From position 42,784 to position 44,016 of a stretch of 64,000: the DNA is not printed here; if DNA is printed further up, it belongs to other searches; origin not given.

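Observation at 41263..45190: Opine-synthase / ATP-grasp / CapK-ligase / acyltransferase cassette: predicted carboxyethyl-amino-acid decoration of a surface glycan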

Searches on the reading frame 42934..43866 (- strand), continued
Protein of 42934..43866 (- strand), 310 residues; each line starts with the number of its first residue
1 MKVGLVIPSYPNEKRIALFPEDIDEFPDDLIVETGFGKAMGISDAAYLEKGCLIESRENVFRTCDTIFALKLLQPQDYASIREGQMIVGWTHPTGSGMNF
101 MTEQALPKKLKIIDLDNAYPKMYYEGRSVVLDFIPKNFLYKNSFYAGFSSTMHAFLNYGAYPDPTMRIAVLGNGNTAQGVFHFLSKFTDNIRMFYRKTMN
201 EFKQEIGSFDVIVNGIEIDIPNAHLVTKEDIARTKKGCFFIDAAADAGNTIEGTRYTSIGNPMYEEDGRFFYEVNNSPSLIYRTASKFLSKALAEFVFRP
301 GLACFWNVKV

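Call 23: find_encoding_contigs(protein=P0012, flank=10000, max_places=2)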
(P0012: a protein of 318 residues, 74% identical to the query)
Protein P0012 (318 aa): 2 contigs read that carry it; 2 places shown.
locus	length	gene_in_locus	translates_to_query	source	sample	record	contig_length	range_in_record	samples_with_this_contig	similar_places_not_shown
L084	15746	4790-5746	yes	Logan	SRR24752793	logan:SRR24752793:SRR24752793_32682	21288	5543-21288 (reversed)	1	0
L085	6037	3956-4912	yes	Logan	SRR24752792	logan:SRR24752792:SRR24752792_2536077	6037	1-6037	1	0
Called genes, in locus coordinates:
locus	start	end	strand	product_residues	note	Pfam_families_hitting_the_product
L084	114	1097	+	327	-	PF01073:3Beta_HSD, PF01370:Epimerase, PF02719:Polysacc_synt_2, PF04321:RmlD_sub_bind (weak), PF16363:GDP_Man_Dehyd, PF07993:NAD_binding_4 (weak)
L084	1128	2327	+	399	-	PF09587:PGA_cap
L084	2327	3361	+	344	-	PF00534:Glycos_transf_1, PF13692:Glyco_trans_1_4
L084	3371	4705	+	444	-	PF27533:CapK_C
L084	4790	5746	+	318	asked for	PF05222:AlaDh_PNT_N, PF01262:AlaDh_PNT_C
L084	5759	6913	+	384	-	PF13439:Glyco_transf_4, PF13579:Glyco_trans_4_4, PF20706:GT4-conflict (weak), PF00534:Glycos_transf_1, PF13692:Glyco_trans_1_4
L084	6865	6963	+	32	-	-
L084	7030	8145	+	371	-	PF02463:SMC_N (weak), PF13175:AAA_15, PF13476:AAA_23, PF13304:AAA_21, PF13175:AAA_15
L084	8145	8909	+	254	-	PF11536:DUF3226 (faint)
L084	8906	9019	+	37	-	-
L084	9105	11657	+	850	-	PF13589:HATPase_c_3, PF02518:HATPase_c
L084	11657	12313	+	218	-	-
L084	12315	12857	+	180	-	PF01844:HNH (weak)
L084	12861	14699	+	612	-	PF02384:N6_Mtase, PF20473:MmeI_Mtase (faint), PF07669:Eco57I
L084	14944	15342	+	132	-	PF05523:FdtA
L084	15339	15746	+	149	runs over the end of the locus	PF25084:LbH_EIF2B (faint), PF25087:GMPPB_C (faint), PF00132:Hexapep, PF14602:Hexapep_2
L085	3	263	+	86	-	?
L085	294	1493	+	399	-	PF09587:PGA_cap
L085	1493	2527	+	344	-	PF00534:Glycos_transf_1, PF13692:Glyco_trans_1_4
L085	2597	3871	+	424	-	PF27533:CapK_C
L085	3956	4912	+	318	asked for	PF05222:AlaDh_PNT_N, PF01262:AlaDh_PNT_C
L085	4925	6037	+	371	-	?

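Call 24: find_encoding_contigs(protein=P0027, flank=10000, max_places=2)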
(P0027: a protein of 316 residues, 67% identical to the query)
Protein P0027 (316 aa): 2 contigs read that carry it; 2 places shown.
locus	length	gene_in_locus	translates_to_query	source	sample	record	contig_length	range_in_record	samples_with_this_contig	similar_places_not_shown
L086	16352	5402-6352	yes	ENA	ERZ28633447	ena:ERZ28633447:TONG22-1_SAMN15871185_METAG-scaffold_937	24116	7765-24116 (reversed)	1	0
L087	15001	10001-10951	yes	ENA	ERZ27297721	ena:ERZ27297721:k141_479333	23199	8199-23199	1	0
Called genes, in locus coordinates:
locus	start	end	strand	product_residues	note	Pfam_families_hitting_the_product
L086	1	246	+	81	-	?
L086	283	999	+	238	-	PF00483:NTP_transferase, PF12804:NTP_transf_3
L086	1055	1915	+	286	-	PF04991:LicD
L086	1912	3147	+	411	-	-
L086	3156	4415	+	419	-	-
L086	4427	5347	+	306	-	PF14305:ATPgrasp_TupA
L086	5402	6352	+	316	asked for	PF05222:AlaDh_PNT_N, PF01262:AlaDh_PNT_C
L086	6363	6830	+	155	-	PF00132:Hexapep (weak)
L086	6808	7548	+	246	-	PF04794:YdjC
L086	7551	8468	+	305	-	PF00195:Chal_sti_synt_N, PF08392:FAE1_CUT1_RppA (faint), PF08545:ACP_syn_III, PF08541:ACP_syn_III_C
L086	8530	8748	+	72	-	PF00550:PP-binding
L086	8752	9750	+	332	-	PF08545:ACP_syn_III, PF08541:ACP_syn_III_C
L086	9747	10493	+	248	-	PF00106:adh_short, PF08659:KR, PF13561:adh_short_C2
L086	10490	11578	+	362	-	-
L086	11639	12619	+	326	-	-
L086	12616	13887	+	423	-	PF00534:Glycos_transf_1, PF13692:Glyco_trans_1_4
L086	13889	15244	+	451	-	-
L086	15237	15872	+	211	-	PF00132:Hexapep, PF14602:Hexapep_2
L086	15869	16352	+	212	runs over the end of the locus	PF00132:Hexapep, PF14602:Hexapep_2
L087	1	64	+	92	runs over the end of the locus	PF01381:HTH_3, PF13443:HTH_26 (weak)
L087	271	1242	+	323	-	PF00106:adh_short (weak), PF01073:3Beta_HSD, PF01370:Epimerase, PF02719:Polysacc_synt_2, PF04321:RmlD_sub_bind, PF05368:NmrA, PF13460:NAD_binding_10, PF16363:GDP_Man_Dehyd, +1 more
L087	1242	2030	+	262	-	PF03721:UDPG_MGDP_dh_N (faint), PF00984:UDPG_MGDP_dh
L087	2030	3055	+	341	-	PF13439:Glyco_transf_4, PF00534:Glycos_transf_1, PF13692:Glyco_trans_1_4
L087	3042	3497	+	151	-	PF00132:Hexapep (weak)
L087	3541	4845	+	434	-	PF07690:MFS_1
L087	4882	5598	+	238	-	PF00483:NTP_transferase, PF12804:NTP_transf_3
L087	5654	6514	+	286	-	PF04991:LicD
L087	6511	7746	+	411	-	-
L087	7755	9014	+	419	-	-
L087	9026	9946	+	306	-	PF14305:ATPgrasp_TupA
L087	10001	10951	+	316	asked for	PF05222:AlaDh_PNT_N, PF01262:AlaDh_PNT_C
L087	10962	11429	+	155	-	PF00132:Hexapep (weak)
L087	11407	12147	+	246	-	PF04794:YdjC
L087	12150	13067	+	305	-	PF00195:Chal_sti_synt_N, PF08392:FAE1_CUT1_RppA (faint), PF08545:ACP_syn_III, PF08541:ACP_syn_III_C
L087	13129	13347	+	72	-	PF00550:PP-binding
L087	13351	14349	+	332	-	PF08545:ACP_syn_III, PF08541:ACP_syn_III_C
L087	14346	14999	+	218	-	?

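Call 25: find_encoding_contigs(protein=P0004, flank=10000, max_places=2)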
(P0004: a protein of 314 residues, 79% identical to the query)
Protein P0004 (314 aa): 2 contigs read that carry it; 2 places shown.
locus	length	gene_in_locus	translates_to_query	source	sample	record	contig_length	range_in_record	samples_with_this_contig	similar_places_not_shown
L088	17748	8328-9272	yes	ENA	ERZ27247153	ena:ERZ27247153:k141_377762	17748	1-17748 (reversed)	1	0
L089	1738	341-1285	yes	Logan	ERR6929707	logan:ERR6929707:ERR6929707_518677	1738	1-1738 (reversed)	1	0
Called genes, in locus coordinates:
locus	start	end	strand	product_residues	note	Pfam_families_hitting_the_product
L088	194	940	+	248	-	PF01755:Glyco_transf_25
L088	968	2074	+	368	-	PF00534:Glycos_transf_1 (weak), PF13692:Glyco_trans_1_4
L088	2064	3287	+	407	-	PF13439:Glyco_transf_4, PF00534:Glycos_transf_1, PF13692:Glyco_trans_1_4, PF20706:GT4-conflict (weak)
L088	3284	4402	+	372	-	PF20706:GT4-conflict, PF00534:Glycos_transf_1, PF13692:Glyco_trans_1_4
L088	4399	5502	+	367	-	PF13439:Glyco_transf_4, PF13579:Glyco_trans_4_4, PF20706:GT4-conflict, PF00534:Glycos_transf_1, PF13692:Glyco_trans_1_4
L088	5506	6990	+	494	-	PF04932:Wzy_C (weak)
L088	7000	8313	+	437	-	-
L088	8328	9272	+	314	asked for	PF05222:AlaDh_PNT_N, PF01262:AlaDh_PNT_C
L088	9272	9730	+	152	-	PF18025:FucT_N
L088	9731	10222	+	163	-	PF00852:Glyco_transf_10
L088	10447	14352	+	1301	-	-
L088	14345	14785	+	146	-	-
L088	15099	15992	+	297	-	PF13476:AAA_23 (weak)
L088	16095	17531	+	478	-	PF16889:Hepar_II_III_N, PF07940:Hepar_II_III_C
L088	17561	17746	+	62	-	?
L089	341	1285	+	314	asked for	PF05222:AlaDh_PNT_N, PF01262:AlaDh_PNT_C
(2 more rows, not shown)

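Call 45: search_solved_structures(query=A2, max_evalue=1)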
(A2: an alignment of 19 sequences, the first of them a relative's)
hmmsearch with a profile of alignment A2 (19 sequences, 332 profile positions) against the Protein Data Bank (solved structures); distinct sequences matched with E-value up to 1: 54.
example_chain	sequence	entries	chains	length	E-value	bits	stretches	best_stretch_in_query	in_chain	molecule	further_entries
2qk4_A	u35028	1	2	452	9.4e-08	34.6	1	81-168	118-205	Trifunctional purine biosynthetic protein adenosine-3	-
2xcl_A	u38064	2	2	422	1.2e-05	27.7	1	78-164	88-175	PHOSPHORIBOSYLAMINE--GLYCINE LIGASE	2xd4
2yw2_A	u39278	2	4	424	1.3e-05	27.6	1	81-162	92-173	Phosphoribosylamine--glycine ligase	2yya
2yrw_A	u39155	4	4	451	2.7e-05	26.5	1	81-161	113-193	Phosphoribosylglycinamide synthetase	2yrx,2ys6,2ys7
3vpd_A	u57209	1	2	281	6e-05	25.4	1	92-156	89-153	Ribosomal protein S6 modification protein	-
2ip4_A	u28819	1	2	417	8.4e-05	24.9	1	81-163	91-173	Phosphoribosylamine--glycine ligase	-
3r23_A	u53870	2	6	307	0.00011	24.6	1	99-175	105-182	D-alanine--D-alanine ligase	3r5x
3mjf_A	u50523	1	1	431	0.00013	24.3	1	86-161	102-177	Phosphoribosylamine--glycine ligase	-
3vpb_A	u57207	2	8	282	0.00066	22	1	99-157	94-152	Putative acetylornithine deacetylase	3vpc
2z04_A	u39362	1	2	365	0.0014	20.9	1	75-172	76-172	Phosphoribosylaminoimidazole carboxylase ATPase subunit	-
5vev_A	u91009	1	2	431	0.002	20.4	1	87-160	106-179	Phosphoribosylamine--glycine ligase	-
1uc8_A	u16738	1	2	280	0.0021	20.3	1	92-139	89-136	lysine biosynthesis enzyme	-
1uc9_A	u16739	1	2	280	0.0023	20.2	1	92-138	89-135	lysine biosynthesis enzyme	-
1gso_A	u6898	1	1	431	0.0045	19.2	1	88-160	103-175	PROTEIN (GLYCINAMIDE RIBONUCLEOTIDE SYNTHETASE)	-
3lp8_A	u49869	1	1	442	0.0048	19.1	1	93-165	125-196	Phosphoribosylamine-glycine ligase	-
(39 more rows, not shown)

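Call 74: search_protein_families(library=pfam, proteins=[L046:8927-9886:+, L046:11208-12743:+, L064:7875-9251:-, L043:11043-13001:-, L043:7453-9207:-, L035:7380-8465:+, L035:8459-8977:+, L035:8977-9465:+, L016:7902-9008:+, L016:11829-12698:+], max_evalue=0.001)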
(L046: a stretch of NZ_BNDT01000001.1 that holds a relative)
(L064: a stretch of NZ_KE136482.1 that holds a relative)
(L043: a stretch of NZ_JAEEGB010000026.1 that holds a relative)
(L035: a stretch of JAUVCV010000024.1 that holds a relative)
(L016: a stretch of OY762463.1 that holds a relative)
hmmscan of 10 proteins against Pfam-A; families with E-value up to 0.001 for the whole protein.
L046:8927-9886:+ (319 aa): 5 families
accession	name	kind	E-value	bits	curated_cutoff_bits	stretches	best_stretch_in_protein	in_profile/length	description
PF07859.19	Abhydrolase_3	-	2.9e-70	236.8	25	1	84-292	1-209/210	alpha/beta hydrolase fold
PF20434.5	BD-FAE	-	1.2e-15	58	26.8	1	74-193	6-143/215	BD-FAE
PF00135.34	COesterase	-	8.3e-06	25.5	27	1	70-188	92-215/515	Carboxylesterase family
PF10340.15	Say1_Mug180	-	2.2e-05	23.9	21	1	82-178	123-217/374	Steryl acetyl hydrolase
PF00326.27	Peptidase_S9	-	5.5e-05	23.2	22.6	1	142-293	52-191/213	Prolyl oligopeptidase family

L046:11208-12743:+ (511 aa): 3 families
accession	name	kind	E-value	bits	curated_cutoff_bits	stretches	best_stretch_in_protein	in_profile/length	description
PF13091.12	PLDc_2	-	1.9e-41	141.4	27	2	352-478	1-130/132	PLD-like domain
PF00614.28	PLDc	-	4.3e-17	61.7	21.9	2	245-272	1-28/28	Phospholipase D Active site motif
PF13396.11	PLDc_N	-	1.4e-09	38.2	23.3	1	47-87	2-41/42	Phospholipase_D-nuclease N-terminal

L064:7875-9251:- (458 aa): 2 families
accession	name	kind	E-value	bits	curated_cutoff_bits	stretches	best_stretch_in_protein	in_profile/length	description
PF18885.6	DUF5648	-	9.7e-56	188.1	25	2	134-263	1-133/134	Domain of unknown function (DUF5648)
PF13529.12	Peptidase_C39_2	-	8.9e-18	65.7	24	1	278-415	2-142/143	Peptidase_C39 like family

L043:11043-13001:- (652 aa): 3 families
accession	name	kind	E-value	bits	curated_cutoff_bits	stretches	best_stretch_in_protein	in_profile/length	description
PF02872.23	5_nucleotid_C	-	5.5e-20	72.5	23.6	1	374-524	17-147/158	5'-nucleotidase, C-terminal domain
PF00149.33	Metallophos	-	8.2e-11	43.1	21.5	1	39-276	2-190/191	Calcineurin-like phosphoesterase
PF09587.15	PGA_cap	-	1.6e-06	28.2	27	0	184-293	122-249/255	Bacterial capsule synthesis protein PGA_cap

L043:7453-9207:- (584 aa): 3 families
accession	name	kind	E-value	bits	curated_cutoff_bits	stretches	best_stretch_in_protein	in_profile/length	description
PF05569.17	Peptidase_M56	-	8.4e-68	229.1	31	1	13-323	3-296/296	BlaR1 peptidase M56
PF07454.18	SpoIIP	-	6e-23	82.2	24.4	1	369-571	55-264/269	Stage II sporulation protein P (SpoIIP)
PF01435.24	Peptidase_M48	-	0.00088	19.6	20.3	0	199-252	42-97/186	Peptidase family M48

L035:7380-8465:+ (361 aa): 3 families
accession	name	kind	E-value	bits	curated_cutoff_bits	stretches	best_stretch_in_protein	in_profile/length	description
PF02655.19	ATP-grasp_3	-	2.1e-26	93.4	23.2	1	98-255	4-160/160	ATP-grasp domain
PF15632.11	ATPgrasp_Ter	-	5.3e-06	26.7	29.1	1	210-285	44-117/131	ATP-grasp in the biosynthetic pathway with Ter operon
PF02786.22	CPSase_L_D2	-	6.7e-05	22.9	19.8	1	208-277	134-205/211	Carbamoyl-phosphate synthase L chain, ATP binding domain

L035:8459-8977:+ (172 aa): 1 family
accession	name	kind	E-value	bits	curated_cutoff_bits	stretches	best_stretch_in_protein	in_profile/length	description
PF02002.24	TFIIE_alpha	-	2.4e-17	63.2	22.9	1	17-114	7-104/105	TFIIE alpha subunit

L035:8977-9465:+ (162 aa): 1 family
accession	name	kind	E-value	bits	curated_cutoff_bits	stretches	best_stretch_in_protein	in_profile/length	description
PF01966.28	HD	-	6.5e-15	55.9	22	1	21-123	2-112/116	HD domain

L016:7902-9008:+ (368 aa): 4 families
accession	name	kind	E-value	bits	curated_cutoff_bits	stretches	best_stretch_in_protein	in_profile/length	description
PF00534.26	Glycos_transf_1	-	1.2e-35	123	26.4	1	176-335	7-169/172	Glycosyl transferases group 1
PF13692.12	Glyco_trans_1_4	-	1.1e-28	100.7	27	1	189-324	6-142/142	Glycosyl transferases group 1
PF13439.12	Glyco_transf_4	-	5e-08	33.6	28.5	1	12-163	1-168/170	Glycosyltransferase Family 4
PF13477.12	Glyco_trans_4_2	-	0.00029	21.5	23.4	1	19-101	13-98/139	Glycosyl transferase 4-like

L016:11829-12698:+ (289 aa): 4 families
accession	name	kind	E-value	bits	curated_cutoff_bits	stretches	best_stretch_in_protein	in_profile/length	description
PF00005.33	ABC_tran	-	2.7e-27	96.5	25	1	21-159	2-137/137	ABC transporter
PF13304.12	AAA_21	-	5.7e-12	46.7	27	1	123-189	230-298/304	AAA domain, putative AbiEii toxin, Type IV TA system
PF13175.12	AAA_15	-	7.8e-05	22.9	32.1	0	32-83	25-83/374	AAA ATPase domain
PF13555.12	AAA_29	-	0.00017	21.7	27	1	33-58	25-50/61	P-loop containing region of AAA domain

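Call 75: predict_structure(alignment_id=A1)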
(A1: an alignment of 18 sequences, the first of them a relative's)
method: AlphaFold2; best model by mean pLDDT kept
length: 310 residues; sequences in the alignment: 18
mean_pLDDT: 91.1   pTM: 0.87
mean pLDDT of the five models: 91.1, 89.2, 88.5, 86.3, 85.5
residues with pLDDT >= 90: 231; 70-90: 69; 50-70: 10; < 50: 0
segments of 3 or more residues with pLDDT < 50: none
pLDDT, mean of each block of 10 residues (from residue 1): 94 93 96 97 98 98 96 92 94 78 93 85 90 91 92 93 92 92 93 93 96 85 86 95 74 82 92 86 95 96 86
secondary structure, 60 per line:
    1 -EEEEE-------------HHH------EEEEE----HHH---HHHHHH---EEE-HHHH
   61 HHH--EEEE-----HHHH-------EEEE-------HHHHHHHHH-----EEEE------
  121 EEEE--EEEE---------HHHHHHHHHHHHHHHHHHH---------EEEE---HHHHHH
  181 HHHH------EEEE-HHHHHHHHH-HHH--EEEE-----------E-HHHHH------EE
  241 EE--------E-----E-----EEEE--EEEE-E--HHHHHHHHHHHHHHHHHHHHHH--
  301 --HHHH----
elements in order: E2-6 E29-33 H44-49 E53-55 H57-63 E66-69 H75-78 E86-89 H97-105 E111-114 E121-124 E127-130 H140-158 E168-171 H175-184 E191-194 H196-204 E211-214 H228-232 E239-242 E263-266 E269-272 H277-298 H303-306

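Call 77: fold_search(model_id=the predicted structure, library=pdb)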
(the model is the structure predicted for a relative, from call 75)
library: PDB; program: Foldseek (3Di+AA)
matches with E <= 10: 1763; with E <= 0.001: 434
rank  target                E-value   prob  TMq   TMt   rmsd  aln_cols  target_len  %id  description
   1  2voe_A                2.2e-19  1.00  0.78  0.66   4.2       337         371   18  Crystal structure of Rv2780 from M. tuberculosis H37Rv (released 2008-03-04)
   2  2vhx_B                5.3e-19  1.00  0.78  0.66   4.2       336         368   19  Crystal structure of the ternary complex of L-alanine dehydrogenase from Mycobacterium tuberculosis with NAD+ and pyru (released 2008-03-11)
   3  2vhx_A                1.1e-18  1.00  0.78  0.67   4.3       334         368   20  Crystal structure of the ternary complex of L-alanine dehydrogenase from Mycobacterium tuberculosis with NAD+ and pyru (released 2008-03-11)
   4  2vhw_B                3.8e-18  1.00  0.77  0.66   4.3       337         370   19  Crystal structure of holo L-alanine dehydrogenase from Mycobacterium tuberculosis in the open and closed conformation (released 2008-03-11)
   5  2vhx_D                4.5e-18  1.00  0.78  0.66   4.2       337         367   18  Crystal structure of the ternary complex of L-alanine dehydrogenase from Mycobacterium tuberculosis with NAD+ and pyru (released 2008-03-11)
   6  2vhx_C                6.0e-18  1.00  0.75  0.65   4.6       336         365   19  Crystal structure of the ternary complex of L-alanine dehydrogenase from Mycobacterium tuberculosis with NAD+ and pyru (released 2008-03-11)
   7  2vhv_A                7.1e-18  1.00  0.79  0.66   4.5       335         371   19  Crystal structure of the D270A mutant of L-alanine dehydrogenase from Mycobacterium tuberculosis in complex with NADH. (released 2008-03-11)
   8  2vhw_E                1.1e-17  1.00  0.78  0.66   4.5       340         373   19  Crystal structure of holo L-alanine dehydrogenase from Mycobacterium tuberculosis in the open and closed conformation (released 2008-03-11)
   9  8hye_C                1.1e-17  1.00  0.75  0.64   4.7       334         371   20  Structure of amino acid dehydrogenase-2752 with ligand (released 2023-04-05)
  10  8hyh                  1.9e-17  1.00  0.74  0.64   4.6       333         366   20  Structure of amino acid dehydrogenase3448 (released 2023-04-05)
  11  1pjb                  4.0e-17  1.00  0.74  0.65   4.2       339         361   18  L-ALANINE DEHYDROGENASE (released 1999-06-08)
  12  8hye_B                4.8e-17  1.00  0.75  0.64   4.7       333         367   20  Structure of amino acid dehydrogenase-2752 with ligand (released 2023-04-05)
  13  1u28_B                8.0e-17  1.00  0.71  0.63   4.0       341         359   18  R. rubrum transhydrogenase asymmetric complex (dI.NAD+)2(dIII.NADP+)1 (released 2005-01-18)
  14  1x15_B                9.0e-17  1.00  0.70  0.61   4.0       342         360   17  Crystal structure of E. coli transhydrogenase domain I with bound NADH (released 2005-09-13)
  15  1x14_B                9.0e-17  1.00  0.69  0.60   4.0       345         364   16  Crystal structure of E. coli transhydrogenase domain I with bound NAD (released 2005-09-13)
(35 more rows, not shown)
